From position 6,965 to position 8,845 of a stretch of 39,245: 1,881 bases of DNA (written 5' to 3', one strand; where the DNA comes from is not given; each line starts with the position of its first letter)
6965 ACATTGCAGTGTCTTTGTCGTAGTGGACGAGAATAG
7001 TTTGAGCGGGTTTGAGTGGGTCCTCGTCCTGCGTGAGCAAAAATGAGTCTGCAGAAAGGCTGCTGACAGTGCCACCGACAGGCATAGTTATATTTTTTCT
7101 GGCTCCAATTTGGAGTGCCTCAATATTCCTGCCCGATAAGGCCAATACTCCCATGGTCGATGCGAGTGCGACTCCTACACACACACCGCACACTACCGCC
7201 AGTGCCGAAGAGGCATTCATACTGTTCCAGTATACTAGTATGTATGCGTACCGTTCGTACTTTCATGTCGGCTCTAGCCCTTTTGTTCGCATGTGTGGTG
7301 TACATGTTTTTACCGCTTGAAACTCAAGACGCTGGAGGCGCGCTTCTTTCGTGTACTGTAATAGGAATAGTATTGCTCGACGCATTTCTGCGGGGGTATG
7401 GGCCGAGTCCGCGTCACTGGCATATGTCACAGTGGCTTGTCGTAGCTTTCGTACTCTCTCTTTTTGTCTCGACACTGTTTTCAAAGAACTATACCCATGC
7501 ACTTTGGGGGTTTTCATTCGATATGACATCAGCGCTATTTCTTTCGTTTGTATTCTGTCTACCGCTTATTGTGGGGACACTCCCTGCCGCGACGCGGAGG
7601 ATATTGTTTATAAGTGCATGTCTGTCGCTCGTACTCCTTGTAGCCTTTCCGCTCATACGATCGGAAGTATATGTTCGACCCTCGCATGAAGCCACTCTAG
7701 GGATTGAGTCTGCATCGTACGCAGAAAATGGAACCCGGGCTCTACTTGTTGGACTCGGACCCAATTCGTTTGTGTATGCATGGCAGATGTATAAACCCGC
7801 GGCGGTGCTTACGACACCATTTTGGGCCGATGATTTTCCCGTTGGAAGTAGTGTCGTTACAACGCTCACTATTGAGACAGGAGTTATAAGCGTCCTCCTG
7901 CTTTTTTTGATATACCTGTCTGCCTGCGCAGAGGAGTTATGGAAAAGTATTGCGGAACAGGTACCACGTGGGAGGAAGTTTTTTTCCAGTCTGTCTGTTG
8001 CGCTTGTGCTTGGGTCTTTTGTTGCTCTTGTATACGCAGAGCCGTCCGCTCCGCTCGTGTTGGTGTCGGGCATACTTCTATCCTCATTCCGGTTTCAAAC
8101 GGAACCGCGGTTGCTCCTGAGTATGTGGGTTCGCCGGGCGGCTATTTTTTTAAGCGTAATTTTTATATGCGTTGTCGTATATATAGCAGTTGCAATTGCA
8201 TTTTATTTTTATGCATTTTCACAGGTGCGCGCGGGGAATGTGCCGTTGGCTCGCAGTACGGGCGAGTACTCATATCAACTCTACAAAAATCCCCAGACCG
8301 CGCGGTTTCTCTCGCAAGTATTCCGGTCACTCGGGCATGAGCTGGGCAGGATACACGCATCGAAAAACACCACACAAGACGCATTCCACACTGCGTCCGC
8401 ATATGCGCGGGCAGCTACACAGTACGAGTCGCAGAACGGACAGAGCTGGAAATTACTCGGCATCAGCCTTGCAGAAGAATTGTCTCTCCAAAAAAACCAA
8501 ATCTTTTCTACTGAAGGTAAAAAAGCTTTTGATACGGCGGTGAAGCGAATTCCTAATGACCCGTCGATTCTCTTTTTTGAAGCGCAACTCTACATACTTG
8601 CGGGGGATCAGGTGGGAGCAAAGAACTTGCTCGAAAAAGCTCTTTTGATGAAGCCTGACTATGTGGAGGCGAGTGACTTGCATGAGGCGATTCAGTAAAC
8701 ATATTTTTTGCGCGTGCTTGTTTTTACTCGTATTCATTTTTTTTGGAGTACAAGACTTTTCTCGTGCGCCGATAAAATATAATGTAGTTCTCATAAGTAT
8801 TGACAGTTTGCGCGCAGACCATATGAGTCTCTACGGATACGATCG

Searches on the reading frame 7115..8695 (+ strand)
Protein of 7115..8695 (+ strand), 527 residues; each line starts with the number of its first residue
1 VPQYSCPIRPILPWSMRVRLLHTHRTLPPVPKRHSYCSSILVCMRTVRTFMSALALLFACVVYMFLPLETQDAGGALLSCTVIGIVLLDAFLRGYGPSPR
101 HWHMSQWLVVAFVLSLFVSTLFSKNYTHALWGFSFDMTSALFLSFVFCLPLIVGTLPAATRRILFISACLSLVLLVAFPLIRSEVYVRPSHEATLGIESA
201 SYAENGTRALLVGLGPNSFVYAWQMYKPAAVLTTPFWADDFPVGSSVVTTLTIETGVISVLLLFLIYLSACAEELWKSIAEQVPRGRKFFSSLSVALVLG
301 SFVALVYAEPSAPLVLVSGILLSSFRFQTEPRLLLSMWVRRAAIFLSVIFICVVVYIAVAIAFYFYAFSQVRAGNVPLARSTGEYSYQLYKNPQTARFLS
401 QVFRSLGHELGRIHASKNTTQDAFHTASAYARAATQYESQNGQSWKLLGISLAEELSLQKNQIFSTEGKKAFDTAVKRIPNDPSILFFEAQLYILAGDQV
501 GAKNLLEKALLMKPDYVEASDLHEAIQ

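Call 14: search_protein_families(library=pfam, proteins=[window:7115-8695:+], max_evalue=0.01)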
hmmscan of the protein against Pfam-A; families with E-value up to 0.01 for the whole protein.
window:7115-8695:+ (527 aa): 1 family
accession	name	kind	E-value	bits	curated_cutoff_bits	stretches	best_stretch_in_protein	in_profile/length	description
PF14559.12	TPR_19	-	0.0074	17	25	0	470-523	12-65/68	Tetratricopeptide repeat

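Call 84: search_protein_families(library=pfam, proteins=[window:7241-8695:+], max_evalue=0.05)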
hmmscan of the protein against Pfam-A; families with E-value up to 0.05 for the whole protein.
window:7241-8695:+ (485 aa): 2 families
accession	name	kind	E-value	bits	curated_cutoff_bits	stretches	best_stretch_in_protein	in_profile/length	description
PF14559.12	TPR_19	-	0.0059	17.3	25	1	428-481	12-65/68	Tetratricopeptide repeat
PF07719.23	TPR_2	-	0.032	14.8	27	0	443-474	3-34/34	Tetratricopeptide repeat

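Call 98: search_protein_families(library=ncbifam, proteins=[window:7244-8695:+], max_evalue=0.01)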
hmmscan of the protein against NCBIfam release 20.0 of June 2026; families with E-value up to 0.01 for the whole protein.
window:7244-8695:+ (484 aa): 1 family
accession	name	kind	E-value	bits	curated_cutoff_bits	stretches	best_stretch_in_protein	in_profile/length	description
TIGR02917.1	PEP_TPR_lipo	equivalog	0.0019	16.1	312.2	1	344-476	306-433/899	XrtA/PEP-CTERM system TPR-repeat protein PrsT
